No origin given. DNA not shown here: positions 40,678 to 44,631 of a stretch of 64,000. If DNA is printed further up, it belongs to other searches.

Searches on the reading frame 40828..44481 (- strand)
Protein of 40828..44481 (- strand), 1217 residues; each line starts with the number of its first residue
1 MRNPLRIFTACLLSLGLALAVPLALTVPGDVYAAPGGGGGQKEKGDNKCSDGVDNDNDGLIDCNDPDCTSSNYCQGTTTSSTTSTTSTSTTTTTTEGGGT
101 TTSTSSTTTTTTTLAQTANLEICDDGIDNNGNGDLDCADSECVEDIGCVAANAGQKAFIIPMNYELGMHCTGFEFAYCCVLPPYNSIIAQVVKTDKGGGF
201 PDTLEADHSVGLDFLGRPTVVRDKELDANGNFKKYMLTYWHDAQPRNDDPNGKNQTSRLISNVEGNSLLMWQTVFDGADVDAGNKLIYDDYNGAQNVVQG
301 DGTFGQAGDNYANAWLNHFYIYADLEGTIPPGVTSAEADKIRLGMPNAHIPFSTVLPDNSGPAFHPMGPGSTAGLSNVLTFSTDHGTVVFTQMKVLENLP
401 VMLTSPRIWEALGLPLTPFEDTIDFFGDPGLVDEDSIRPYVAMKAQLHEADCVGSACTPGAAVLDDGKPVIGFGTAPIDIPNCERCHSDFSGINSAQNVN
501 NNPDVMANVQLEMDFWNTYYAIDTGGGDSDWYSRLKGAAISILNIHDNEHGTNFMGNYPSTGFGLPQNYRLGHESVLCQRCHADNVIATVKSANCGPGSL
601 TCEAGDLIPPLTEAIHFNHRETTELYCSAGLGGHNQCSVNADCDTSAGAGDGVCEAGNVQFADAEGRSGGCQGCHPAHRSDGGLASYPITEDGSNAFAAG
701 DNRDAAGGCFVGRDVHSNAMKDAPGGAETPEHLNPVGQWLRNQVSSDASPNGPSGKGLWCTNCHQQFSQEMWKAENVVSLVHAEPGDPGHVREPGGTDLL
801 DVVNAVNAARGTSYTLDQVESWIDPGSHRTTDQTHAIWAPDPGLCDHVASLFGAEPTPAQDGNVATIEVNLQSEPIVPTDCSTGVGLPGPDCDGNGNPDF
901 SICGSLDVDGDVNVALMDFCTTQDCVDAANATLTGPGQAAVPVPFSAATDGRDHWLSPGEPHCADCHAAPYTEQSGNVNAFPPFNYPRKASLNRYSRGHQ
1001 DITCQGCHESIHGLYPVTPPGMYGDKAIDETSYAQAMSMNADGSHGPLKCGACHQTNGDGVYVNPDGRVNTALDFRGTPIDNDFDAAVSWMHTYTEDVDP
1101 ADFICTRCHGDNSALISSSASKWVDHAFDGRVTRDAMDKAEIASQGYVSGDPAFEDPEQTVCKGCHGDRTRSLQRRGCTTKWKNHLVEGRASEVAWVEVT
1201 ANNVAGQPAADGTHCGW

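Call 5: search_protein_families(library=pfam, proteins=[window:40828-44481:-], max_evalue=0.01)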
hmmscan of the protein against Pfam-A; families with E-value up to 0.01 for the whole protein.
window:40828-44481:- (1217 aa): 1 family
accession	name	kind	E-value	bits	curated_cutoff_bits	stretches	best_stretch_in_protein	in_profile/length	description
PF14522.11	Cytochrome_C7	-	4.4e-06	26.9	24.8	0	961-1055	14-67/67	Cytochrome c7 and related cytochrome c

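Call 6: search_protein_families(library=ncbifam, proteins=[window:40828-44481:-], max_evalue=0.01)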
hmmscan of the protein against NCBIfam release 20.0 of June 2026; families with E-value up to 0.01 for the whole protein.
window:40828-44481:- (1217 aa): 1 family
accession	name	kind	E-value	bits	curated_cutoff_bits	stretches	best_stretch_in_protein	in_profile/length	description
NF033662.1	acid_disulf_rpt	repeat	8.8e-11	41.4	41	2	43-74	1-32/32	acidic double-disulfide repeat-containing protein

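Call 16: find_homologous_proteins(query=window:40828-44481:-, max_evalue=0.00001)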
Query window:40828-44481:- (1217 aa): 535 proteins with E <= 0.00001 among 8000 candidates; the best 120 are listed.
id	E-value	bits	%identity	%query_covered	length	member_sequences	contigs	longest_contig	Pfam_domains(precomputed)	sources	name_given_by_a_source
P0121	0.0e+0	2899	100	100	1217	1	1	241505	PF14522.12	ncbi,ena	-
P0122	0.0e+0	1799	64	100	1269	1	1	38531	-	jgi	-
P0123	0.0e+0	1629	67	90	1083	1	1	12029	-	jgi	-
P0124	0.0e+0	1607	65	89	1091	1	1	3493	PF14522.12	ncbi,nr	ncbi:MAG: hypothetical protein LJE74_08645 [Proteobacteria bacterium]|nr:hypothetical protein [Pseud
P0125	0.0e+0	1442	75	68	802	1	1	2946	PF14522.12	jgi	jgi:hypothetical protein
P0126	0.0e+0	1405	57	99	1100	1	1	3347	-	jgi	-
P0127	0.0e+0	1403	62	87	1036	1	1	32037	PF14537.12,PF14522.12,PF22113.2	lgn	-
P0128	0.0e+0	1380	63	88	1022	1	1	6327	PF14522.12,PF22113.2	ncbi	-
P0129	0.0e+0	1367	62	87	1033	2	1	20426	PF14522.12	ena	-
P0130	0.0e+0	1366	57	97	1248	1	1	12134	-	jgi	-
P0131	0.0e+0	1352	59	87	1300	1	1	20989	PF22352.3,PF00801.27,PF14522.12,PF18911.7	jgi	-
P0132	0.0e+0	1351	60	90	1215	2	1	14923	PF14522.12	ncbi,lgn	-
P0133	0.0e+0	1349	56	97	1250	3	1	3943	-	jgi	-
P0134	0.0e+0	1348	56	100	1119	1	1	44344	PF14522.12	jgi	jgi:hypothetical protein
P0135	0.0e+0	1347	60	87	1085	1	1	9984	PF14522.12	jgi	jgi:hypothetical protein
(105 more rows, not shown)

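Call 19: find_related_loci(query=A1, collection=genome_contigs, flank=10000)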
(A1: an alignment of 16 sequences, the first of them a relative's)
Query A1 (1217 aa) in genome_contigs; peptide patterns used: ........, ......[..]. (x = any residue, [..] = any of these).
144 stretches matched a pattern; 135 encode a relative of the query (tblastn E <= 1e-3); the best 80 are kept; 78 distinct loci.
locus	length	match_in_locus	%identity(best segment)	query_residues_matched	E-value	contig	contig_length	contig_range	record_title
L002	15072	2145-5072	62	153-1217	0e+0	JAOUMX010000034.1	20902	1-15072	MAG: Gammaproteobacteria bacterium isolate 8_1_July_SF_Bin54 8_1_July_SF_Bin54_scaffold_812_c1, whole genome shotgun seq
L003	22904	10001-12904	59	155-1217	0e+0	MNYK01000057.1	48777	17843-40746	MAG: Desulfobacterales bacterium CG2_30_60_27 cg2_3.0_scaffold_338_c, whole genome shotgun sequence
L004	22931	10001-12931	60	155-1206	0e+0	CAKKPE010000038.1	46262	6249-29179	bacterium isolate Hainich-H32-bin143-1 genome assembly, contig: H32-bin143_1_Hain_PNK108_H32_02um_231_length_46262_cov_7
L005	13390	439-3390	59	155-1217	0e+0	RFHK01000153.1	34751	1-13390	MAG: Gammaproteobacteria bacterium isolate J048 k99_696150, whole genome shotgun sequence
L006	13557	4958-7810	58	155-1217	0e+0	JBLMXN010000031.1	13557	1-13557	MAG: Bacteroidota bacterium isolate MAG255 PRJNA957066_bin36_renamed_30, whole genome shotgun sequence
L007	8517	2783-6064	57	155-1217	0e+0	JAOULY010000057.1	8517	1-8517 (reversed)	MAG: Gammaproteobacteria bacterium isolate 8_1_July_SF_Bin11 8_1_July_SF_Bin11_scaffold_3907_c1, whole genome shotgun se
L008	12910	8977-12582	52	53-1217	0e+0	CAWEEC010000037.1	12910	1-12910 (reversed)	MAG: uncultured Gammaproteobacteria bacterium isolate MFD03551.bin.2.101 genome assembly, contig: contig_28900, whole ge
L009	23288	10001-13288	56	105-1217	0e+0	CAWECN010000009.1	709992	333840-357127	MAG: uncultured Gammaproteobacteria bacterium isolate MFD03551.bin.1.144 genome assembly, contig: contig_29528, whole ge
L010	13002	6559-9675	56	155-1217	0e+0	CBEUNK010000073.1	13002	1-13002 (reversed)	MAG TPA_asm: uncultured Thiogranum sp. isolate SRR13309658_concoct_20 genome assembly, contig: ERZ26778863.258, whole ge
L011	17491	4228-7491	55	155-1217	0e+0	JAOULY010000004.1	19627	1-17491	MAG: Gammaproteobacteria bacterium isolate 8_1_July_SF_Bin11 8_1_July_SF_Bin11_scaffold_888_c1, whole genome shotgun seq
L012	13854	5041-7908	56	155-1217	0e+0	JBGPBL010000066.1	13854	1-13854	MAG: Sulfurifustaceae bacterium isolate OBJ_0618_130150_106 k141_2447088_length_13854_cov_13.4343, whole genome shotgun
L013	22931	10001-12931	55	155-1217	0e+0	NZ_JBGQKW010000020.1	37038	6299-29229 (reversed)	MAG: Sulfuricaulis sp. isolate OBJ2_061818_050_52 k141_442900_length_37038_cov_37.2153, whole genome shotgun sequence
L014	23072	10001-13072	56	153-1217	0e+0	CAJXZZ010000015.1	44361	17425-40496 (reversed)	MAG TPA_asm: uncultured Gammaproteobacteria bacterium isolate SRR5242447_bin.13_MetaBAT_v2.12.1_MAG genome assembly, con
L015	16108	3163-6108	54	155-1217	0e+0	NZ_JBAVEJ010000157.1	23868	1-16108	MAG: Sulfuricaulis sp. isolate MFD05944_ilm_asm_bin16 k127_223910, whole genome shotgun sequence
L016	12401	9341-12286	54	155-1200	0e+0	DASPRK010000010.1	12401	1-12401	MAG TPA_asm: Candidatus Methylomirabilis sp. isolate SMAG_U12223 k141_324683, whole genome shotgun sequence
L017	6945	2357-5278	55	155-1217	0e+0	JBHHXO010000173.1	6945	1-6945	MAG: Thiogranum sp. isolate D_1_bin.43 NODE_6046_length_6945_cov_4.841655, whole genome shotgun sequence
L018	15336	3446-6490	52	155-1217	0e+0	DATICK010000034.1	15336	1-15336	MAG TPA_asm: Sulfuricaulis sp. isolate SMAG_U16314 k141_662150, whole genome shotgun sequence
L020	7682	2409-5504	53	145-1217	0e+0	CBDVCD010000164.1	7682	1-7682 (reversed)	MAG TPA_asm: uncultured Gammaproteobacteria bacterium isolate SRR22302365_binner13_Refined_117 genome assembly, contig:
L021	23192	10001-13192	54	155-1217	0e+0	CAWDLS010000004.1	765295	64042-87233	MAG: uncultured Gammaproteobacteria bacterium isolate MFD04944.bin.1.85 genome assembly, contig: contig_49991, whole gen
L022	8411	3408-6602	51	152-1217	0e+0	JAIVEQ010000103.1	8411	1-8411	MAG: Candidatus Thiodiazotropha sp. isolate LCAP3_T1 c_000000000116, whole genome shotgun sequence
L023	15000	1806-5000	51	152-1217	0e+0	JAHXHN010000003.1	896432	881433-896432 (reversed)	MAG: Candidatus Thiodiazotropha sp. (ex Codakia rugifera) isolate L098_Th1 c_000000000003, whole genome shotgun sequence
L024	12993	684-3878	51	152-1217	0e+0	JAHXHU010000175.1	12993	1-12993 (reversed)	MAG: Candidatus Thiodiazotropha sp. (ex Ustalcina ferruginea) isolate L011_Th1 c_000000000095, whole genome shotgun sequ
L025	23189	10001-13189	50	152-1217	0e+0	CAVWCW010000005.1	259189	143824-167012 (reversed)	MAG: uncultured Gammaproteobacteria bacterium isolate MFD03804.bin.1.42 genome assembly, contig: contig_23771, whole gen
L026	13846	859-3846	51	155-1217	0e+0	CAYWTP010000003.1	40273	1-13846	MAG TPA_asm: uncultured Ectothiorhodospiraceae bacterium isolate SRP214966_co3_144 genome assembly, contig: NODE_873_len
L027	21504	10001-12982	52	149-1217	0e+0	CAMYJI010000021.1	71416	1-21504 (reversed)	MAG: uncultured Ectothiorhodospiraceae bacterium isolate ES_Gamma_053 genome assembly, contig: scaffold_389, whole genom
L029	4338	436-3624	50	155-1217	0e+0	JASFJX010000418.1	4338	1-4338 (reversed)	MAG: Candidatus Thiodiazotropha sp. isolate D0608U12metaG_Bin_25 D0608U12metaG_FD_scaffold_5366_c1, whole genome shotgun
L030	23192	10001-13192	50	155-1217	0e+0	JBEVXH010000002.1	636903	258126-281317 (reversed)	MAG: Candidatus Thiodiazotropha sp. isolate CTENA5 L149 c_000000000002, whole genome shotgun sequence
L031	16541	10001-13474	48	77-1217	0e+0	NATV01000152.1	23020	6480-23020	MAG: gamma proteobacterium symbiont of Ctena orbiculata isolate LUC_16_22_G-LUC_16_020_40_A _66, whole genome shotgun se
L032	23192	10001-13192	50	155-1217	0e+0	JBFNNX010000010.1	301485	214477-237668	MAG: Candidatus Thiodiazotropha sp. isolate ctemesantah040_SYM1 c_000000000005, whole genome shotgun sequence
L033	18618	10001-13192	50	155-1217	0e+0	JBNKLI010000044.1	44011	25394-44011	MAG: Candidatus Thiodiazotropha sp. isolate H1H2.bin.19.orig k141_717720, whole genome shotgun sequence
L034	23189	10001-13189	51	158-1200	0e+0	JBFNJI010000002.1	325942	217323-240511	MAG: Candidatus Thiodiazotropha sp. isolate ctebehawaiim21_SYM1 c_000000000003, whole genome shotgun sequence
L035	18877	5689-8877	50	155-1217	0e+0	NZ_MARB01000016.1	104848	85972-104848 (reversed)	Candidatus Thiodiazotropha endolucinida strain COS CODIS_contig000016, whole genome shotgun sequence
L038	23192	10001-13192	49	155-1217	0e+0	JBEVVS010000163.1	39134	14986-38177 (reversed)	MAG: Candidatus Thiodiazotropha sp. isolate CTENA6 L123 c_000000000065, whole genome shotgun sequence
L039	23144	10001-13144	51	153-1217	0e+0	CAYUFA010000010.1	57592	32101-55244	MAG TPA_asm: uncultured Ectothiorhodospiraceae bacterium isolate SRP214966_co3_135 genome assembly, contig: NODE_351_len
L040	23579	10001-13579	49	155-1217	0e+0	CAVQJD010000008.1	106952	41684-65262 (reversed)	MAG: uncultured Gammaproteobacteria bacterium isolate MFD09779.bin.2.64 genome assembly, contig: contig_40384, whole gen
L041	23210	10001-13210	49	155-1217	0e+0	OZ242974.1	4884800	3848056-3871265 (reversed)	MAG: Candidatus Thiodiazotropha sp. isolate c44e5f9e-6b63-43a9-822d-80879a7fa0b5 genome assembly, chromosome: 1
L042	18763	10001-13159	49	155-1217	0e+0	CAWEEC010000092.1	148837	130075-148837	MAG: uncultured Gammaproteobacteria bacterium isolate MFD03551.bin.2.101 genome assembly, contig: contig_74485, whole ge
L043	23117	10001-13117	49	158-1217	0e+0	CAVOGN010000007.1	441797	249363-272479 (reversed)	MAG: uncultured Gammaproteobacteria bacterium isolate MFD09779.bin.2.82 genome assembly, contig: contig_36748, whole gen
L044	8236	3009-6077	49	149-1217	0e+0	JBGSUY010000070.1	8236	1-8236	MAG: Chromatiaceae bacterium isolate JTS-AC444 k141_1155620, whole genome shotgun sequence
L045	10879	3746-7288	48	155-1217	0e+0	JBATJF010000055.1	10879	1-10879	MAG: Gammaproteobacteria bacterium isolate MFD10246_ilm_asm_bin8 k127_20916, whole genome shotgun sequence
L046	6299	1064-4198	50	146-1217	0e+0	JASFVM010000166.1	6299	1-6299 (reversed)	MAG: Gammaproteobacteria bacterium isolate D1105M20metaG_Bin_313 D1105M20metaG_FD_scaffold_4631_c1, whole genome shotgun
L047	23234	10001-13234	49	155-1217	0e+0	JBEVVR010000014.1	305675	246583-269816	MAG: Candidatus Thiodiazotropha sp. isolate CTENA7 L123 c_000000000002, whole genome shotgun sequence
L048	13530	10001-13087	49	149-1217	0e+0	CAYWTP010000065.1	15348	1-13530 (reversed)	MAG TPA_asm: uncultured Ectothiorhodospiraceae bacterium isolate SRP214966_co3_144 genome assembly, contig: NODE_5786_le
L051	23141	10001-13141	48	155-1217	0e+0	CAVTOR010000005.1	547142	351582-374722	MAG: uncultured Gammaproteobacteria bacterium isolate MFD03804.bin.2.10 genome assembly, contig: contig_23619, whole gen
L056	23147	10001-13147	47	155-1217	0e+0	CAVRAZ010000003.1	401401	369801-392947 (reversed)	MAG: uncultured Gammaproteobacteria bacterium isolate MFD04944.bin.2.29 genome assembly, contig: contig_18024, whole gen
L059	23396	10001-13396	46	67-1217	0e+0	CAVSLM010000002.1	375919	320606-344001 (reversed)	MAG: uncultured Gammaproteobacteria bacterium isolate MFD04944.bin.2.113 genome assembly, contig: contig_19628, whole ge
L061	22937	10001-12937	54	158-1217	0e+0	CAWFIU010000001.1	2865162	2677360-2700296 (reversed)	MAG: uncultured beta proteobacterium isolate MFD01872.bin.2.54 genome assembly, contig: contig_117711, whole genome shot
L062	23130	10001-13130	49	158-1217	0e+0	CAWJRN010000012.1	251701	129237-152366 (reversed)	MAG: uncultured Gammaproteobacteria bacterium isolate MFD03804.bin.1.111 genome assembly, contig: contig_28931, whole ge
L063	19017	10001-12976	60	128-1217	0e+0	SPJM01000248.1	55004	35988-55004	MAG: Methylococcaceae bacterium isolate BinT2.0024_T3.008 contig_248, whole genome shotgun sequence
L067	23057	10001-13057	48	155-1217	0e+0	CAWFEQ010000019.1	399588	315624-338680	MAG: uncultured Gammaproteobacteria bacterium isolate MFD05684.bin.1.219 genome assembly, contig: contig_4455, whole gen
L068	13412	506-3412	53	155-1217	0e+0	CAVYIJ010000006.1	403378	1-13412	MAG: uncultured Halobacteria archaeon isolate MFD03551.bin.2.20 genome assembly, contig: contig_20975, whole genome shot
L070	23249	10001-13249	50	138-1217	0e+0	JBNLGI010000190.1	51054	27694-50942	MAG: Sedimenticolaceae bacterium isolate C1.bin.20.orig k141_332468, whole genome shotgun sequence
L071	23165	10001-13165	49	155-1217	0e+0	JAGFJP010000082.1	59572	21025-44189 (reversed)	MAG: Thiogranum sp. isolate mag.26 k127_1977384, whole genome shotgun sequence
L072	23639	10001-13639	48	86-1217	0e+0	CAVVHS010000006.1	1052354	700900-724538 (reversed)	MAG: uncultured Gammaproteobacteria bacterium isolate MFD02832.bin.1.93 genome assembly, contig: contig_2405, whole geno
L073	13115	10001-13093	48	155-1217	0e+0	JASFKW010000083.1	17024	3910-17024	MAG: Gammaproteobacteria bacterium isolate D0817M02metaG_Bin_8 D0817M02metaG_FD_scaffold_922_c1, whole genome shotgun se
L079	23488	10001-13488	55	46-1217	0e+0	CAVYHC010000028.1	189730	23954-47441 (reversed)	MAG: uncultured Gammaproteobacteria bacterium isolate MFD03551.bin.2.21 genome assembly, contig: contig_52172, whole gen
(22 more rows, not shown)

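Call 33: search_solved_structures(query=A1, max_evalue=0.1, show_alignments=1)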
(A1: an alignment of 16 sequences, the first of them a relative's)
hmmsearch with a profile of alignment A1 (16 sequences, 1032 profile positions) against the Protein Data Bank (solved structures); distinct sequences matched with E-value up to 0.1: 0.

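Call 57: search_protein_families(library=pfam, proteins=[L035:17020-18369:+, L034:16085-16552:+, L023:13502-14809:-], max_evalue=0.01)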
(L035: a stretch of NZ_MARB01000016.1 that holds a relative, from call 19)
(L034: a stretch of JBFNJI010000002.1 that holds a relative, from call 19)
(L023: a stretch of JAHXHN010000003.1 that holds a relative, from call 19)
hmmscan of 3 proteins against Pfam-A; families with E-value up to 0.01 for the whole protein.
L035:17020-18369:+ (450 aa): 4 families
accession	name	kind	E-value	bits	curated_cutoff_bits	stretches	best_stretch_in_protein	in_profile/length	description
PF02518.31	HATPase_c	-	5.8e-22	78.7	26.4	1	340-445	3-108/111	Histidine kinase-, DNA gyrase B-, and HSP90-like ATPase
PF00512.31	HisKA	-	4.9e-14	52.6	26.9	1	229-293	2-66/66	His Kinase A (phospho-acceptor) domain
PF08521.16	2CSK_N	-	1.6e-11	44.9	23.2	1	18-150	1-138/140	Two-component sensor kinase N-terminal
PF13581.12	HATPase_c_2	-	5.5e-05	23.6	27.4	1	346-420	35-109/127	Histidine kinase-like ATPase domain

L034:16085-16552:+ (156 aa): 0 families

L023:13502-14809:- (436 aa): 4 families
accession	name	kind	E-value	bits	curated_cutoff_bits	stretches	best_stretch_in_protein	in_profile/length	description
PF00817.25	IMS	-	1.6e-42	145.4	23.2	1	33-179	1-147/148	impB/mucB/samB family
PF11799.13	IMS_C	-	6.2e-12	46.3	20.7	1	267-364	1-98/109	impB/mucB/samB family C-terminal domain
PF21999.2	IMS_HHH_1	-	0.0018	19.1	27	1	207-256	3-53/53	DNA polymerase-iota, thumb domain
PF13438.11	DUF4113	-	0.0075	16.7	24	0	384-401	2-19/51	Domain of unknown function (DUF4113)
